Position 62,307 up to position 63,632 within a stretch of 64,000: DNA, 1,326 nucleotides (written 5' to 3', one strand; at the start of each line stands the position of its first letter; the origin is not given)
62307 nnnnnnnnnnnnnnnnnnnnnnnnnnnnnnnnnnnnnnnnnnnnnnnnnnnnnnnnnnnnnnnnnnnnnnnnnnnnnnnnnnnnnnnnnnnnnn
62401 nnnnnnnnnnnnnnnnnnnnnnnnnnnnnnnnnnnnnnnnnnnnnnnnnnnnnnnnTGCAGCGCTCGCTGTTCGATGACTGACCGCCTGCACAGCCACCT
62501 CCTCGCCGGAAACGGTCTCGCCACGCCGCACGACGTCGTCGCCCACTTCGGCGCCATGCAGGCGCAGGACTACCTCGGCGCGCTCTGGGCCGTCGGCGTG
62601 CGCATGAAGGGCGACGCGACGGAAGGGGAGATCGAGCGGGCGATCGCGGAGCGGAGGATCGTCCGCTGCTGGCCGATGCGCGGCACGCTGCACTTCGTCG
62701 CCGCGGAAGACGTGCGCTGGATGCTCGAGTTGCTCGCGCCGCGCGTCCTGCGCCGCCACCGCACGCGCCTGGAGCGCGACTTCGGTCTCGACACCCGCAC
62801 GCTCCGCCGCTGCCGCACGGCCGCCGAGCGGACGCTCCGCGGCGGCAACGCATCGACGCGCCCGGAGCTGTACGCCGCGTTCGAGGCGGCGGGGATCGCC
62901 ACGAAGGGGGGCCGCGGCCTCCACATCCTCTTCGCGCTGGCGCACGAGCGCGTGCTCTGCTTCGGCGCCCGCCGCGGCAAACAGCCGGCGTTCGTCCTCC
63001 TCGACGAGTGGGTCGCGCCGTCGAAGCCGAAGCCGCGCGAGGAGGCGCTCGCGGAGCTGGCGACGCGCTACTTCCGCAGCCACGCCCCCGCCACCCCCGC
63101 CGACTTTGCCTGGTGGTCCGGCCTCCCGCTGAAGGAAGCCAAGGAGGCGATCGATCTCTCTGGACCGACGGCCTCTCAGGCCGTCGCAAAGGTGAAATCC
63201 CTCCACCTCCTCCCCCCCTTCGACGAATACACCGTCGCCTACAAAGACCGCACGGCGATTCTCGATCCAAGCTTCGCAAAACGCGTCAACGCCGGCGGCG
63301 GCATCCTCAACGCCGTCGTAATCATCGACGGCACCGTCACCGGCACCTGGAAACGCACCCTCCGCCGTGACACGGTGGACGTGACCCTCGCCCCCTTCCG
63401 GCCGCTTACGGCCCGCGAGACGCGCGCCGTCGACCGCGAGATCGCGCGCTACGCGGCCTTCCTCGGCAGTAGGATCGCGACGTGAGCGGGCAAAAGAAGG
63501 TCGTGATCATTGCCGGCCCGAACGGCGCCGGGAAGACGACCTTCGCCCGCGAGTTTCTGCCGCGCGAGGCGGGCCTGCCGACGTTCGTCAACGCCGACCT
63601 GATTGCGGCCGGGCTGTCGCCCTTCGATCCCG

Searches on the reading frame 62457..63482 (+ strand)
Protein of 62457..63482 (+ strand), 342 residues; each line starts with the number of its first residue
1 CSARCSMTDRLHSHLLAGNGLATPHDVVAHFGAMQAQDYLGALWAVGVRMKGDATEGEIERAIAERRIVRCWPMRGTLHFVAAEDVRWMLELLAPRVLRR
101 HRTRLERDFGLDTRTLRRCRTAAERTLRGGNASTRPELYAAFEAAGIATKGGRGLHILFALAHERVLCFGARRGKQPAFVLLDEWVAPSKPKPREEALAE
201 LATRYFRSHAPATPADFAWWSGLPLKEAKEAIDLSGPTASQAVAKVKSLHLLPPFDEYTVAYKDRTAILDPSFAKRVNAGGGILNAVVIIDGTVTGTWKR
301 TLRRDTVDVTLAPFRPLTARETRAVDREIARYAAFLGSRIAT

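Call 18: search_protein_families(library=pfam, proteins=[window:62457-63482:+], max_evalue=0.00001)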
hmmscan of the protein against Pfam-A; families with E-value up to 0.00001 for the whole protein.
window:62457-63482:+ (342 aa): 1 family
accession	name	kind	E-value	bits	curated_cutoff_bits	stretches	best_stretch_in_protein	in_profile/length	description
PF06224.18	AlkZ-like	-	2.8e-62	211.7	25.9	1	28-335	1-329/329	DNA glycosylase AlkZ-like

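Call 48: find_encoding_contigs(protein=window:62475-63482:+, flank=10000, max_places=3)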
Protein window:62475-63482:+ (336 aa): 3 contigs read that carry it; 3 places shown.
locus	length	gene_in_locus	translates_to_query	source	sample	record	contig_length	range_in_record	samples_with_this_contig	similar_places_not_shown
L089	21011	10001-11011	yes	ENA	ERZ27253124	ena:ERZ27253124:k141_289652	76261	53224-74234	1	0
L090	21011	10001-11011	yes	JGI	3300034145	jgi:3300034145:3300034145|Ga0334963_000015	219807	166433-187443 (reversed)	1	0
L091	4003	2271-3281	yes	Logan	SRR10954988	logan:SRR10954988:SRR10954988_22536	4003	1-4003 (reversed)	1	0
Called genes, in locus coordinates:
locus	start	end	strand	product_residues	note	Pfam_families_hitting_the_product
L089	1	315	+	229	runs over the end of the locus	-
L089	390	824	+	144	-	PF12200:DUF3597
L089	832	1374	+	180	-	PF06078:DUF937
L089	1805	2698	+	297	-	PF13354:Beta-lactamase2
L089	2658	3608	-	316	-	PF03572:Peptidase_S41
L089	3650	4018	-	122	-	PF00072:Response_reg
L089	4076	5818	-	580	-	PF00072:Response_reg, PF00990:GGDEF, PF00563:EAL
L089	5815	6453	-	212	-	-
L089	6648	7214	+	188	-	PF07638:Sigma70_ECF, PF08281:Sigma70_r4_2, PF04545:Sigma70_r4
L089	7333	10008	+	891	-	PF00069:Pkinase, PF03109:ABC1 (weak), PF07714:PK_Tyr_Ser-Thr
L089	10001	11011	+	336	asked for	PF06224:AlkZ-like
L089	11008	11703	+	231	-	PF06414:Zeta_toxin (faint), PF13191:AAA_16 (faint), PF13671:AAA_33 (weak)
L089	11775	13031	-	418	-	PF02518:HATPase_c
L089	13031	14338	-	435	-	PF00072:Response_reg, PF00158:Sigma54_activat, PF14532:Sigma54_activ_2, PF00004:AAA (weak), PF25601:AAA_lid_14, PF02954:HTH_8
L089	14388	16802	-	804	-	PF12704:MacB_PCD, PF02687:FtsX, PF12704:MacB_PCD, PF02687:FtsX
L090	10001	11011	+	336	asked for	PF06224:AlkZ-like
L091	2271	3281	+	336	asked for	PF06224:AlkZ-like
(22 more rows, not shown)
